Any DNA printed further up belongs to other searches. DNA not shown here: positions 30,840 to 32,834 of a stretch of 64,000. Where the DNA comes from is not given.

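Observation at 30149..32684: Type 1 IDI fused to GGPP synthase, directly downstream of isopentenyl phosphate kinase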

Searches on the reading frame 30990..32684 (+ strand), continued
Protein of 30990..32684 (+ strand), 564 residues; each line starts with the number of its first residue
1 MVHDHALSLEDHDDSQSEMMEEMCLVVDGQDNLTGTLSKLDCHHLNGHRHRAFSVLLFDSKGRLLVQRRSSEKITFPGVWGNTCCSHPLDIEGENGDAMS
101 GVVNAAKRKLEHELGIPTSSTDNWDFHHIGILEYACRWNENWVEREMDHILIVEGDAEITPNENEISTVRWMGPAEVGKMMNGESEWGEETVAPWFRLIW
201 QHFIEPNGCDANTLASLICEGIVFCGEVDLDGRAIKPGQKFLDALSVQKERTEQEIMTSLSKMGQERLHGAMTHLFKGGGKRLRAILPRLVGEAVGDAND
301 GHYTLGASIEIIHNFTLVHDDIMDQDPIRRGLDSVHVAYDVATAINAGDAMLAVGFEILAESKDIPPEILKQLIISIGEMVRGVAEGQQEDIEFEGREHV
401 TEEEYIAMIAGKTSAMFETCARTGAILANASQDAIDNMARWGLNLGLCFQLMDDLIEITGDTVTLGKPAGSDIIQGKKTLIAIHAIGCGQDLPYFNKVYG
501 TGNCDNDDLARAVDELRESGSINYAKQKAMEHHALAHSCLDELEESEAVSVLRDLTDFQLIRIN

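Call 48: search_protein_families(library=ncbifam, proteins=[L086:6914-8014:+, L085:6883-7974:+, L088:4888-5595:+, L088:5592-6590:+, L086:6013-6855:+, L073:5980-6657:+, L079:6004-6642:+], max_evalue=1e-15)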
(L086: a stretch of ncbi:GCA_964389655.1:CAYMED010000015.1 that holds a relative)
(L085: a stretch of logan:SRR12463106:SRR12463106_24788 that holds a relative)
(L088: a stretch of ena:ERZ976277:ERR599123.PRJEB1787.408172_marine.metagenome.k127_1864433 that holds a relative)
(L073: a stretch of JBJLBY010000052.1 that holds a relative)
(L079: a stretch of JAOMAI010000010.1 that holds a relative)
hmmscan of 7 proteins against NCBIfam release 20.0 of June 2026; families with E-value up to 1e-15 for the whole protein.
L086:6914-8014:+ (366 aa): 1 family
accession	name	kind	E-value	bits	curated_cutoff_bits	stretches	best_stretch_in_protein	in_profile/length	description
TIGR02151.1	IPP_isom_2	equivalog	2.6e-107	358.7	281.3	1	12-347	1-336/338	type 2 isopentenyl-diphosphate Delta-isomerase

L085:6883-7974:+ (363 aa): 1 family
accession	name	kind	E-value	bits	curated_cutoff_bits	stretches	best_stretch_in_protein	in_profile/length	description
TIGR02151.1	IPP_isom_2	equivalog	3.3e-97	325.5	281.3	1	13-348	1-336/338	type 2 isopentenyl-diphosphate Delta-isomerase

L088:4888-5595:+ (235 aa): 2 families
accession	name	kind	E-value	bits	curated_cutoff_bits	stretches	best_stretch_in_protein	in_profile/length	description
TIGR02150.1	IPP_isom_1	equivalog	8.9e-43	145.9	105.8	1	33-205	1-158/159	isopentenyl-diphosphate delta-isomerase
NF002995.0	PRK03759.1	equivalog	1.5e-39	135.5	127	1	28-203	4-166/185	isopentenyl-diphosphate Delta-isomerase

L088:5592-6590:+ (332 aa): 16 families
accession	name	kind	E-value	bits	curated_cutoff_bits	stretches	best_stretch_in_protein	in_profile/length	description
NF040698.1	IdsA_Meth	equivalog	8.7e-83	278.2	468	1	7-331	3-327/328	short chain isoprenyl diphosphate synthase IdsA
NF041003.1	GGPP_syn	equivalog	1.2e-78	264.5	500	1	20-332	15-326/326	geranylgeranyl diphosphate synthase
NF040789.2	gerfarn_diphsyn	equivalog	3.7e-70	236.8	560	1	3-330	3-343/345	geranylfarnesyl diphosphate synthase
NF041169.1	f2_encap_cargo4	exception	1.5e-61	208.5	450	1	43-330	47-332/334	family 2 encapsulin nanocompartment cargo protein polyprenyl transferase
NF045485.1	FPPsyn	subfamily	1.8e-54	184.9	275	1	13-254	3-250/288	farnesyl diphosphate synthase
NF045628.1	HxpDPsynlarge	equivalog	3.9e-51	173.9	500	1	18-331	8-310/311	hexaprenyl-diphosphate synthase large subunit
TIGR02749.1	prenyl_cyano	equivalog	1e-49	169.3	383.2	1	27-331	25-321/322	solanesyl diphosphate synthase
NF045685.1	GGPPSynCrtE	equivalog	1.3e-48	165.5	460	1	8-254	4-255/293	geranylgeranyl diphosphate synthase CrtE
TIGR02748.1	GerC3_HepT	equivalog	2.8e-48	164.7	456.55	1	9-327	7-314/319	heptaprenyl diphosphate synthase component II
NF045549.1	GGPPsyn_IdsB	equivalog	1.2e-46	159.3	475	1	44-281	63-298/346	geranylgeranyl diphosphate synthase IdsB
NF008140.0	PRK10888.1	equivalog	1.8e-44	152.4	412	1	33-328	31-319/323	octaprenyl diphosphate synthase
NF042417.1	NPPPS_Mycobact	equivalog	6.8e-44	150.3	600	1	16-330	27-333/335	nonaprenyl/(2E,6E)-farnesyl/geranylgeranyl diphosphat synthase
NF007877.0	PRK10581.1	equivalog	1.4e-35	123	321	1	24-253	23-257/299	(2E,6E)-farnesyl diphosphate synthase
NF040627.1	GFPS_Meth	equivalog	1.3e-25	90.5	600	1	22-225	16-211/285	geranylfarnesyl diphosphate synthase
NF042416.1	GFPPS_Mycobact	equivalog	2.6e-24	85.9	600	1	32-285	28-298/350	bifunctional (2E,6E)-farnesyl/geranyl diphosphate synthase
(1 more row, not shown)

L086:6013-6855:+ (280 aa): 1 family
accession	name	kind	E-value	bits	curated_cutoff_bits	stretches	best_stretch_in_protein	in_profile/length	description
NF040647.1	IPPK_Arch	equivalog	1.1e-34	119.9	120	1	6-264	2-249/259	isopentenyl phosphate kinase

L073:5980-6657:+ (225 aa): 2 families
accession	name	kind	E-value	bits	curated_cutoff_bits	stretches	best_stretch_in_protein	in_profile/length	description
TIGR02150.1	IPP_isom_1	equivalog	1.4e-49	168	105.8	1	23-196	1-158/159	isopentenyl-diphosphate delta-isomerase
NF002995.0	PRK03759.1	equivalog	6.9e-37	126.9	127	1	18-195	4-167/185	isopentenyl-diphosphate Delta-isomerase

L079:6004-6642:+ (212 aa): 2 families
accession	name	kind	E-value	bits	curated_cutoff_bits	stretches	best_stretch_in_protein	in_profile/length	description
NF002995.0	PRK03759.1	equivalog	2.6e-39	134.8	127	1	2-170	6-174/185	isopentenyl-diphosphate Delta-isomerase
TIGR02150.1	IPP_isom_1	equivalog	1.4e-32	112.7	105.8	1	5-164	1-158/159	isopentenyl-diphosphate delta-isomerase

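Call 60: predict_structure(alignment_id=A2)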
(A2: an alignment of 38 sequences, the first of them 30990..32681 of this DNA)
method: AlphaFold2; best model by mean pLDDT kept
length: 564 residues; sequences in the alignment: 38
mean_pLDDT: 89.7   pTM: 0.66
mean pLDDT of the five models: 89.7, 88.8, 86.6, 86.4, 85.8
residues with pLDDT >= 90: 366; 70-90: 171; 50-70: 25; < 50: 2
segments of 3 or more residues with pLDDT < 50: none
pLDDT, mean of each block of 10 residues (from residue 1): 60 85 94 95 92 97 96 92 95 92 96 94 94 92 95 94 94 95 91 95 92 85 90 77 79 88 92 80 85 94 94 84 77 86 93 93 91 94 88 85 91 92 97 97 95 87 71 88 92 93 86 93 94 96 90 88 62
secondary structure, 60 per line:
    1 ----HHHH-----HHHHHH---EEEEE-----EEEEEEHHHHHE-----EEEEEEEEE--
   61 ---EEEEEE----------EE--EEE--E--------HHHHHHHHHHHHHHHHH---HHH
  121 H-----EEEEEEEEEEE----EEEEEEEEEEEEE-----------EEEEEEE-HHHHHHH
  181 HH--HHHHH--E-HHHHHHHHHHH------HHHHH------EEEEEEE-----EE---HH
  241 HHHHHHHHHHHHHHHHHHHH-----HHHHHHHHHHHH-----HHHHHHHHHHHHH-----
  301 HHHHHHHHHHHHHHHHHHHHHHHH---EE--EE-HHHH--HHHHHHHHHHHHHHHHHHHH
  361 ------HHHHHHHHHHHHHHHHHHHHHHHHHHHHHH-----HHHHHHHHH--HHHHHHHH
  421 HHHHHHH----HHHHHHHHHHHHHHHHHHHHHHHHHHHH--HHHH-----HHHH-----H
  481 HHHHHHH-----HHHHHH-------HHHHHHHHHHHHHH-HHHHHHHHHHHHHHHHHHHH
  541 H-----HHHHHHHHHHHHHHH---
elements in order: H5-8 H14-19 E23-27 E33-38 H39-43 E50-58 E64-69 E84-86 H98-114 H118-121 E127-137 E142-154 E166-172 H174-182 H185-189 H194-204 H211-215 E222-228 H239-260 H266-277 H283-295 H301-324 H335-338 H341-360 H367-396 H402-410 H413-427 H432-459 H462-465 H471-474 H480-487 H493-498 H506-519 H521-541 H547-561

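Call 62: fold_search(model_id=the predicted structure, library=pdb)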
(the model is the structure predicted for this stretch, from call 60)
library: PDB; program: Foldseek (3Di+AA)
matches with E <= 10: 1045; with E <= 0.001: 577
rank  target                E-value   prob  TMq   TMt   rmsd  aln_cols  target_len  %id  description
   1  1wy0                  1.2e-18  1.00  0.54  0.92   2.3       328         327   35  Crystal structure of geranylgeranyl pyrophosphate synthetase from Pyrococcus horikoshii Ot3 (released 2006-02-14)
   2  5jfq_B                1.6e-18  1.00  0.51  0.93   1.7       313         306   35  Geranylgeranyl Pyrophosphate Synthetase from archaeon Geoglobus acetivorans (released 2017-05-24)
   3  2i6k_B                4.5e-18  1.00  0.36  0.89   2.1       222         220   35  Crystal structure of human type I IPP isomerase complexed with a substrate analog (released 2007-06-05)
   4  2i6k_A                4.5e-18  1.00  0.36  0.89   2.3       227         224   32  Crystal structure of human type I IPP isomerase complexed with a substrate analog (released 2007-06-05)
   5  5jfq_A                7.5e-18  1.00  0.51  0.93   1.9       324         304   34  Geranylgeranyl Pyrophosphate Synthetase from archaeon Geoglobus acetivorans (released 2017-05-24)
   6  2ick                  1.3e-17  1.00  0.36  0.89   2.3       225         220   33  Human isopentenyl diphophate isomerase complexed with substrate analog (released 2007-03-20)
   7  6kd7                  1.8e-17  1.00  0.53  0.89   2.7       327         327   29  Crystal structure of geranylgeranyl pyrophosphate synthase (released 2019-09-11)
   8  2icj                  4.6e-17  1.00  0.36  0.89   2.3       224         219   33  The crystal structure of human isopentenyl diphophate isomerase (released 2007-03-20)
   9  3mzv_B                9.1e-17  1.00  0.52  0.88   3.3       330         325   26  Crystal structure of a decaprenyl diphosphate synthase from Rhodobacter capsulatus (released 2010-06-09)
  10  2dho                  1.3e-16  1.00  0.35  0.87   2.4       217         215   33  Crystal structure of human IPP isomerase I in space group P212121 (released 2007-06-05)
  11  3nf2                  4.8e-16  1.00  0.52  0.85   2.6       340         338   26  Crystal structure of polyprenyl synthetase from Streptomyces coelicolor A3(2) (released 2010-08-04)
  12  9a4c_B                6.7e-16  1.00  0.51  0.81   2.8       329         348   24  Integrative model of ACP-HEPS2 by crosslinking MS and deep learning (released 2024-09-18)
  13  2pny                  7.7e-16  1.00  0.36  0.85   3.2       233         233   31  Structure of Human Isopentenyl-diphosphate Delta-isomerase 2 (released 2007-05-29)
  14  9jqs_A                1.2e-15  1.00  0.52  0.87   3.1       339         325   27  Apo form of Oryza sativa solanesyl diphosphate synthase 3 (released 2025-12-17)
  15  9jr6_A                1.7e-15  1.00  0.52  0.89   2.9       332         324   28  Complex structure of OsSPS3 with Aclonifen (released 2025-12-17)
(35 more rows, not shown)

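Call 71: list_cluster_members(proteins=[L086:6914-8011:+, L086:9012-11210:-, L086:6013-6852:+, L088:4888-5592:+, L088:6594-8798:-, L088:4053-4850:+, L085:6883-7971:+, L085:9796-12042:-, window:30990-32681:+, window:30149-30943:+])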
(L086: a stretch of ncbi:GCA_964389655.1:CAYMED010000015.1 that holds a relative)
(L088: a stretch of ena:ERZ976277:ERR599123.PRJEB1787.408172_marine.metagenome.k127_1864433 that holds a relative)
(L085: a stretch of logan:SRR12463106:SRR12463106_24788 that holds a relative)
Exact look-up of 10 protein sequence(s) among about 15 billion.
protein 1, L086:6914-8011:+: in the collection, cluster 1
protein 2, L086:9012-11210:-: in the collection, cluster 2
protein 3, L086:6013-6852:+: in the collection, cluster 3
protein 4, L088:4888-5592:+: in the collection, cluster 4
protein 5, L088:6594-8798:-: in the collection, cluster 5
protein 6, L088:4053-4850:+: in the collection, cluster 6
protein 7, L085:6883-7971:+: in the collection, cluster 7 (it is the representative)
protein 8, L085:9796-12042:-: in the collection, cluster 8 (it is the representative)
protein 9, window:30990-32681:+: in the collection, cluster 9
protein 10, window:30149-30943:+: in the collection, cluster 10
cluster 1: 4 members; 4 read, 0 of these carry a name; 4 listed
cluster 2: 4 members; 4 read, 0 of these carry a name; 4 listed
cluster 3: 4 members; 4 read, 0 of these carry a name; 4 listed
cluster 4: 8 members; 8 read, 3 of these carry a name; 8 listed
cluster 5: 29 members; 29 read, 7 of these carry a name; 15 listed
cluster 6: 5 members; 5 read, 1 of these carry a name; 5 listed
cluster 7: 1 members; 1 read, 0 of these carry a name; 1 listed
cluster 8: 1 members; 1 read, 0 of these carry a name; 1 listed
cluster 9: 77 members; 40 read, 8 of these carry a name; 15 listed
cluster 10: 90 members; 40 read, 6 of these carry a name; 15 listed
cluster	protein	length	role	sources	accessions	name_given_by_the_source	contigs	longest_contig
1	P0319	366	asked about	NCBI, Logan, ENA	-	-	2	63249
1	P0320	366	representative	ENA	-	-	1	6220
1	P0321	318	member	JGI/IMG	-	-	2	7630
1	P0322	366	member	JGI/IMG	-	-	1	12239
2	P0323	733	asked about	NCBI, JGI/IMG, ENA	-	-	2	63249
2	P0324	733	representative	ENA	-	-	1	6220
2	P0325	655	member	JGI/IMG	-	-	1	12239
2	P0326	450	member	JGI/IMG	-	-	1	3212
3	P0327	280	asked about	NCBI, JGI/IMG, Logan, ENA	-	-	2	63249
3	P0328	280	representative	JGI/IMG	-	-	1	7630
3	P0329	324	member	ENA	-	-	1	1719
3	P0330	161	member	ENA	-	-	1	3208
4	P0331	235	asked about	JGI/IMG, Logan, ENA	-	isopentenyl-diphosphate delta-isomerase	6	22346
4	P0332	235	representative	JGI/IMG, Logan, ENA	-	-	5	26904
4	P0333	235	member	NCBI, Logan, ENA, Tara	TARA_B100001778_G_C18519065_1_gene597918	strand:+ start:112 stop:819 length:708 start_codon:yes stop_codon:yes gene_type:complete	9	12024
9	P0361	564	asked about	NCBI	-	-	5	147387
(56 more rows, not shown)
